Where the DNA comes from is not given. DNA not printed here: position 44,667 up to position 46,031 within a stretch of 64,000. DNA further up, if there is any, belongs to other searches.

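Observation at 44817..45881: Uncharacterised P-loop protein translationally coupled inside an argF'-type arginine operon that lacks argA/argJ and argE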

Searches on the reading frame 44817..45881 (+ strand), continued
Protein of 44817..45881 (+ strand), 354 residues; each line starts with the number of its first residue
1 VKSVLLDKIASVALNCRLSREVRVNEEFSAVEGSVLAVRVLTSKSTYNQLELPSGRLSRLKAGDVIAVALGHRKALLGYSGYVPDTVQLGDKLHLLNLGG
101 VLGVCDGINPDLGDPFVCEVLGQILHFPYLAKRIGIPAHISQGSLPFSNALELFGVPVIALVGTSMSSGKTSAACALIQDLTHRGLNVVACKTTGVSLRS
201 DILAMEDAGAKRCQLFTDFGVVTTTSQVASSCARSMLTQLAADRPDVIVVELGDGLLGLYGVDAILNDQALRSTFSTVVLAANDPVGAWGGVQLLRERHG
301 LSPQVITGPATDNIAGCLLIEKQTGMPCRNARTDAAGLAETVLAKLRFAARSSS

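Call 37: find_encoding_contigs(protein=P0135, flank=6000, max_places=3)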
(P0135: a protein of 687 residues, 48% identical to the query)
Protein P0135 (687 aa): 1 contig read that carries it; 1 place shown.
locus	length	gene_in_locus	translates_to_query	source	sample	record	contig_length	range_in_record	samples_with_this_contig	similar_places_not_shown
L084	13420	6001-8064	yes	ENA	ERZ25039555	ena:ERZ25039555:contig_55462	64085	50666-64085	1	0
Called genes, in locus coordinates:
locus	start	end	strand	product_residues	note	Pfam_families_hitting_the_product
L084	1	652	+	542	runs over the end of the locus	-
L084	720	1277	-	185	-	-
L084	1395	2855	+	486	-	PF00069:Pkinase, PF07714:PK_Tyr_Ser-Thr, PF00069:Pkinase, PF17667:Pkinase_fungal (weak)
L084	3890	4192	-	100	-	-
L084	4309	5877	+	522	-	PF01316:Arg_repressor, PF00764:Arginosuc_synth (weak)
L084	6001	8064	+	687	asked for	PF22698:Semialdhyde_dhC_1 (faint)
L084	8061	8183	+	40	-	-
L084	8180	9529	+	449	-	PF00202:Aminotran_3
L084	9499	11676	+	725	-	PF00185:OTCace, PF00696:AA_kinase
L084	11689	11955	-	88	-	-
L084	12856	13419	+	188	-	?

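Call 44: find_encoding_contigs(protein=window:44817-45881:+, flank=10000, max_places=3)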
Protein window:44817-45881:+ (354 aa): 3 contigs read that carry it; 2 places shown.
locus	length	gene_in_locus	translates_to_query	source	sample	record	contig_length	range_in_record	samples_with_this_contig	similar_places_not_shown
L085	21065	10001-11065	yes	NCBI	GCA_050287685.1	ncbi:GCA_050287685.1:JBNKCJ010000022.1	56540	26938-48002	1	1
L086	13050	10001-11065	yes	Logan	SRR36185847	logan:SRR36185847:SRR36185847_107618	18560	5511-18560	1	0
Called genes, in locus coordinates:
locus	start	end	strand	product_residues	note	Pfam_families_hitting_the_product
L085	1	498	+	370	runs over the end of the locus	PF01594:AI-2E_transport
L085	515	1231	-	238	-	PF00925:GTP_cyclohydro2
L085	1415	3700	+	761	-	PF08206:OB_RNB, PF17876:CSD2, PF00773:RNB, PF00575:S1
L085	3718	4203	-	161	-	-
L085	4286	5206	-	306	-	PF00069:Pkinase, PF07714:PK_Tyr_Ser-Thr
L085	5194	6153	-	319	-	PF13431:TPR_17 (faint), PF00515:TPR_1 (faint), PF07719:TPR_2 (faint), PF13176:TPR_7 (faint), PF13181:TPR_8 (faint), PF13371:TPR_9 (faint), PF13432:TPR_16 (weak), PF23914:TPR_CcmH_CycH (weak), +2 more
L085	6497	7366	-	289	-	-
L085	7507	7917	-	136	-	-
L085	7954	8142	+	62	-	-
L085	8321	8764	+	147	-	PF01316:Arg_repressor, PF02863:Arg_repressor_C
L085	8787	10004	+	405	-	PF00764:Arginosuc_synth, PF20979:Arginosuc_syn_C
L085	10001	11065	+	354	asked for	-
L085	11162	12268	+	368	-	PF01118:Semialdhyde_dh, PF22698:Semialdhyde_dhC_1, PF02774:Semialdhyde_dhC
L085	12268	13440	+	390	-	PF00202:Aminotran_3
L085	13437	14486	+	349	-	PF02729:OTCace_N, PF00185:OTCace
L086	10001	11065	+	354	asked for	-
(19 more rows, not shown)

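Call 46: find_encoding_contigs(protein=P0245, flank=7000, max_places=2)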
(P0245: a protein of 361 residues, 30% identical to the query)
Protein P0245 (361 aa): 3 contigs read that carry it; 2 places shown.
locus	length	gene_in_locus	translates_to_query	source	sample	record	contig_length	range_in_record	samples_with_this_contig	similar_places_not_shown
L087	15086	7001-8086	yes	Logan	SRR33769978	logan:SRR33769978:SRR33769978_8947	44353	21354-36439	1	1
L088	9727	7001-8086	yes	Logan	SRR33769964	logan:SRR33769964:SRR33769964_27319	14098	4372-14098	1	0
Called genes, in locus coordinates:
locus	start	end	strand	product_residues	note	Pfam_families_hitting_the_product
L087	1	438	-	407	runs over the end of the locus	PF14622:Ribonucleas_3_3, PF00636:Ribonuclease_3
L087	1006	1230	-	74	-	-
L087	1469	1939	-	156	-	-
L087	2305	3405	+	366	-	-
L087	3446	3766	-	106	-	-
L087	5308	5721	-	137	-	PF25871:HTH_76, PF17733:KPWE_dom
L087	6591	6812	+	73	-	-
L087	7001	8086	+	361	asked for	-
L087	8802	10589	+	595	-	PF00481:PP2C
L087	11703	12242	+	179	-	-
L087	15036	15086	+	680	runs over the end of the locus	PF15456:Uds1, PF24161:CCDC39, PF25078:DUF7801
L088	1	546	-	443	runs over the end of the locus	PF14622:Ribonucleas_3_3, PF00636:Ribonuclease_3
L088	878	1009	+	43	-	PF08293:MRP-S33 (weak)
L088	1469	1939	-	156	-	-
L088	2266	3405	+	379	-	-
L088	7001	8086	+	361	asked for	-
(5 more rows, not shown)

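Call 47: find_encoding_contigs(protein=P0228, flank=7000, max_places=2)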
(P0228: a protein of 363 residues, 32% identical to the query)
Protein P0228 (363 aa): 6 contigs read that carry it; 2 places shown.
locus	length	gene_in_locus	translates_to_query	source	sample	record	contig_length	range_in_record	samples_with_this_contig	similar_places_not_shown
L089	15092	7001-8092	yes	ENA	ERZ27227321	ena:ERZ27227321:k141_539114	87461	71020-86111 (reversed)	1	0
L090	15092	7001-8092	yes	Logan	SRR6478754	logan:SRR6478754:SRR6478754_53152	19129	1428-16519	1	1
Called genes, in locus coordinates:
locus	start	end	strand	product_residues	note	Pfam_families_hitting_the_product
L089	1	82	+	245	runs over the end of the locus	PF01812:5-FTHF_cyc-lig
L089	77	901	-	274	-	-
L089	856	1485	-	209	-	PF04893:Yip1 (weak)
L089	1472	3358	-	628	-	PF02730:AFOR_N, PF01314:AFOR_C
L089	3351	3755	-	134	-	PF13237:Fer4_10, PF13247:Fer4_11, PF14697:Fer4_21, PF12838:Fer4_7, PF13187:Fer4_9, PF25160:LdpA_Fe-S-bd, PF00037:Fer4, PF12797:Fer4_2, +8 more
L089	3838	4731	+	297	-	-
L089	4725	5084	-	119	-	PF10015:ThermoDBP-RP_arch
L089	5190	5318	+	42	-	-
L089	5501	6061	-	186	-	-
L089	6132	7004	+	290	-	PF02655:ATP-grasp_3, PF08443:RimK, PF02955:GSH-S_ATP, PF07478:Dala_Dala_lig_C (faint)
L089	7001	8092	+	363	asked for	-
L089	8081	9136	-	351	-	-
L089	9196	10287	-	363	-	PF02926:THUMP, PF14419:SPOUT_MTase_2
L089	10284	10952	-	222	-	PF04893:Yip1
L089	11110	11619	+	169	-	PF00196:GerE (faint), PF01527:HTH_Tnp_1 (faint), PF02796:HTH_7 (faint), PF04545:Sigma70_r4 (faint), PF06056:Terminase_5 (faint), PF07638:Sigma70_ECF (faint), PF08281:Sigma70_r4_2 (faint), PF13384:HTH_23 (faint), +11 more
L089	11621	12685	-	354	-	PF00586:AIRS, PF02769:AIRS_C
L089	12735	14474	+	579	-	PF17941:PP_kinase_C_1 (faint), PF11495:TrmB_EBD_N (faint), PF13091:PLDc_2, PF00614:PLDc (faint), PF13091:PLDc_2, PF13620:CarboxypepD_reg (faint), PF17210:SdrD_B (faint)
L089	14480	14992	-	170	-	PF12822:ECF_trnsprt (faint)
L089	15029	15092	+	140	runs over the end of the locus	PF00731:AIRC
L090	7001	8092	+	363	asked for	-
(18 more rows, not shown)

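Call 48: find_encoding_contigs(protein=P0186, flank=7000, max_places=2)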
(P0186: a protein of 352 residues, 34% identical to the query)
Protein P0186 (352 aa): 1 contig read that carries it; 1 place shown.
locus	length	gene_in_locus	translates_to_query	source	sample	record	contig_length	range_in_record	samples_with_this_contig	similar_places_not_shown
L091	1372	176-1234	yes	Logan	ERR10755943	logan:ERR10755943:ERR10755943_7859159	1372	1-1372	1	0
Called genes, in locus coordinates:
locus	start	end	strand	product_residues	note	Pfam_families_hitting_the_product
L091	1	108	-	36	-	?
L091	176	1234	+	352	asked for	-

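Call 55: search_protein_families(library=ncbifam, proteins=[L089:6132-7004:+, L089:7001-8092:+, L089:8081-9136:-, L081:4817-5767:-, L081:5860-7881:+], max_evalue=0.001)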
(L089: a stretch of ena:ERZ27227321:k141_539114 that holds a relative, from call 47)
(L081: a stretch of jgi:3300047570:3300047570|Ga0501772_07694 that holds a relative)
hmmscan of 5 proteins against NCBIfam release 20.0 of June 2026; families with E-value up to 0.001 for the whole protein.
L089:6132-7004:+ (290 aa): 23 families
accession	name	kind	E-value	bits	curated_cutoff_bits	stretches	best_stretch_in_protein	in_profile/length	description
TIGR00768.1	rimK_fam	subfamily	1.4e-60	205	143.4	1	3-284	2-276/276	RimK family alpha-L-glutamate ligase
TIGR02144.1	LysX_arch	equivalog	3.4e-58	197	275.6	1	3-290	1-281/281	lysine biosynthesis protein LysX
NF040720.1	MptN_Meth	equivalog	1.4e-55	188.4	350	1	3-284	2-290/291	tetrahydromethanopterin:alpha-L-glutamate ligase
TIGR04356.1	grasp_GAK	hypoth_equivalog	3.4e-30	105.1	300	1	3-286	2-285/287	GAK system ATP-grasp enzyme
NF007764.0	PRK10446.1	equivalog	3.4e-28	98.8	331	1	1-286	1-288/300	30S ribosomal protein S6--L-glutamate ligase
TIGR04443.1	F420_CofF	equivalog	4.3e-28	98.2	300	1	73-271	66-266/283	coenzyme gamma-F420-2:alpha-L-glutamate ligase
TIGR02068.2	cya_phycin_syn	equivalog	4.7e-18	64.6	850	1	96-204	210-317/862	cyanophycin synthetase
NF010623.0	PRK14016.1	subfamily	4.5e-16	58.2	877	1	94-204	209-318/871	cyanophycin synthetase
NF003573.0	PRK05246.1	equivalog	1.8e-13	49.9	272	1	77-260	102-283/316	glutathione synthase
TIGR01380.1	glut_syn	equivalog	6.3e-12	45.1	299.05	1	76-247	100-273/312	glutathione synthase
NF009402.0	PRK12767.1-1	equivalog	2.3e-11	43.1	218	1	81-261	96-274/329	carbamoyl phosphate synthase-like protein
NF009110.0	PRK12458.1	subfamily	4.5e-11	42.4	408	1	84-230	120-272/349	glutathione synthetase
TIGR03103.1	trio_acet_GNAT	equivalog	2.1e-10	39.8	569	1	89-204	287-400/547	N-acetylglutaminylglutamine synthetase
NF002688.0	PRK02471.1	equivalog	1.9e-08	33.2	425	1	92-204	482-596/756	bifunctional glutamate--cysteine ligase GshA/glutathione synthetase GshB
NF002378.0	PRK01372.1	subfamily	2.1e-08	33.3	243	1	96-263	97-271/305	D-alanine--D-alanine ligase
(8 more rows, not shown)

L089:7001-8092:+ (363 aa): 2 families
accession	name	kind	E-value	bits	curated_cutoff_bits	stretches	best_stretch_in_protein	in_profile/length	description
TIGR00176.1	mobB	equivalog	9e-06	25.8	76.2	1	150-204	1-60/155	molybdopterin-guanine dinucleotide biosynthesis protein B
NF011056.0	PRK14489.1-1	equivalog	0.0003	20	379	1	141-200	197-260/363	bifunctional molybdenum cofactor guanylyltransferase MobA/molybdopterin-guanine dinucleotide biosynthesis adaptor protein MobB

L089:8081-9136:- (351 aa): 0 families

L081:4817-5767:- (316 aa): 4 families
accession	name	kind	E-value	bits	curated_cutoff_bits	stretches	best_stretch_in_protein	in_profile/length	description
TIGR01229.1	rocF_arginase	equivalog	2.7e-68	230.5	227.6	1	12-311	2-295/300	arginase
TIGR01227.1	hutG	equivalog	2.4e-19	69.7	229.15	1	83-311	91-306/307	formimidoylglutamase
TIGR01230.1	agmatinase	equivalog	5.6e-18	65.5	174.3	1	11-299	16-264/275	agmatinase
NF002564.0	PRK02190.1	subfamily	3.6e-17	62.5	302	1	11-290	36-280/307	agmatinase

L081:5860-7881:+ (673 aa): 11 families
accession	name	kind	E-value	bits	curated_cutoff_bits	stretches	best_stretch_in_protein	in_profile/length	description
TIGR00761.1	argB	equivalog_domain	8.4e-37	126.9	151.3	1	411-642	2-231/231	acetylglutamate kinase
NF003641.0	PRK05279.1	equivalog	4.2e-30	105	344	2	547-666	170-290/441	amino-acid N-acetyltransferase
TIGR01890.1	N-Ac-Glu-synth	equivalog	4.3e-27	95.1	202.85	1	396-665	5-277/429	amino-acid N-acetyltransferase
NF003387.0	PRK04531.1-2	equivalog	2.2e-22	79.2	426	1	407-665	35-286/441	acetylglutamate kinase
NF010659.0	PRK14058.1-1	equivalog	4.8e-18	65.2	223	1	423-649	11-253/267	[LysW]-aminoadipate kinase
NF003386.0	PRK04531.1-1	equivalog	3.1e-14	52.8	417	1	409-665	42-291/442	acetylglutamate kinase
NF010662.0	PRK14058.1-4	equivalog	2.2e-13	50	194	1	411-649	2-248/264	[LysW]-aminoadipate/[LysW]-glutamate kinase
NF010661.0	PRK14058.1-3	equivalog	4.2e-13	49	251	1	429-660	18-267/283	acetylglutamate/acetylaminoadipate kinase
NF010660.0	PRK14058.1-2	equivalog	3.1e-08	33.7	241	1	425-649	13-245/249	[LysW]-aminoadipate/[LysW]-glutamate kinase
TIGR01027.1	proB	equivalog_domain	1e-06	28.2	186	1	567-666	146-252/363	glutamate 5-kinase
NF040647.1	IPPK_Arch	equivalog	1.4e-06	27.8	120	0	565-664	153-258/259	isopentenyl phosphate kinase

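Call 60: find_encoding_contigs(protein=P0128, flank=8000, max_places=2)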
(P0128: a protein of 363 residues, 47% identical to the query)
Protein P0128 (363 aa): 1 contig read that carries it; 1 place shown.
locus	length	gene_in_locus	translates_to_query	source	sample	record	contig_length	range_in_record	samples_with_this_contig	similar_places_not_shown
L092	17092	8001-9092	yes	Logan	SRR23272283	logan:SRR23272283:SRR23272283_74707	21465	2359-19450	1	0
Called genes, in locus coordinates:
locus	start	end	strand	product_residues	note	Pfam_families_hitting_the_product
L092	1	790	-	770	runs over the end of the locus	PF00656:Peptidase_C14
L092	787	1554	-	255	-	-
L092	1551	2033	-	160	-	PF04542:Sigma70_r2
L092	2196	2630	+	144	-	-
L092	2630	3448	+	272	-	-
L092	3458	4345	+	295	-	PF00126:HTH_1, PF03466:LysR_substrate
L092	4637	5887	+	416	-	PF26363:Phospholipase-like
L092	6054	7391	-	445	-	PF01636:APH (faint), PF03109:ABC1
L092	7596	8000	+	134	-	PF01316:Arg_repressor, PF02863:Arg_repressor_C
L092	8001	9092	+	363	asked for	-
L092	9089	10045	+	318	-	PF01118:Semialdhyde_dh, PF02774:Semialdhyde_dhC, PF22698:Semialdhyde_dhC_1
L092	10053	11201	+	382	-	PF00202:Aminotran_3, PF00155:Aminotran_1_2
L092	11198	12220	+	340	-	PF02729:OTCace_N, PF00185:OTCace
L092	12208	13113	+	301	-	PF00696:AA_kinase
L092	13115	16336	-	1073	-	PF00069:Pkinase, PF07714:PK_Tyr_Ser-Thr, PF13191:AAA_16, PF13176:TPR_7 (faint), PF17874:TPR_MalT (weak), PF13424:TPR_12 (weak)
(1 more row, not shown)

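Call 61: find_encoding_contigs(protein=P0143, flank=8000, max_places=2)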
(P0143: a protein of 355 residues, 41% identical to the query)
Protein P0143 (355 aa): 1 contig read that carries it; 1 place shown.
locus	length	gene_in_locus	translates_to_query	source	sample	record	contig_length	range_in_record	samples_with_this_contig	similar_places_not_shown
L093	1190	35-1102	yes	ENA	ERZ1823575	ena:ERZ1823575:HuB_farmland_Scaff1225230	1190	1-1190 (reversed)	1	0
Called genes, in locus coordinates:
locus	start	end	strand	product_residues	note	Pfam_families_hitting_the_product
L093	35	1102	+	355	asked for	-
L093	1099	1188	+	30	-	?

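Call 62: find_encoding_contigs(protein=P0165, flank=8000, max_places=2)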
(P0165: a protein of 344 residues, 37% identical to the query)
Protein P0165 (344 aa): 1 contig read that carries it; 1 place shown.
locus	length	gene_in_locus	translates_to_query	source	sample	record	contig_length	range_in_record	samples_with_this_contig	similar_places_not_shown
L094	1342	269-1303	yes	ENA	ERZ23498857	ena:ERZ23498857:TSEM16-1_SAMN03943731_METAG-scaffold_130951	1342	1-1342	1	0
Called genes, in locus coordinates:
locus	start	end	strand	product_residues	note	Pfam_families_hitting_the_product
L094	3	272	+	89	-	?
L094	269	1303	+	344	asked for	-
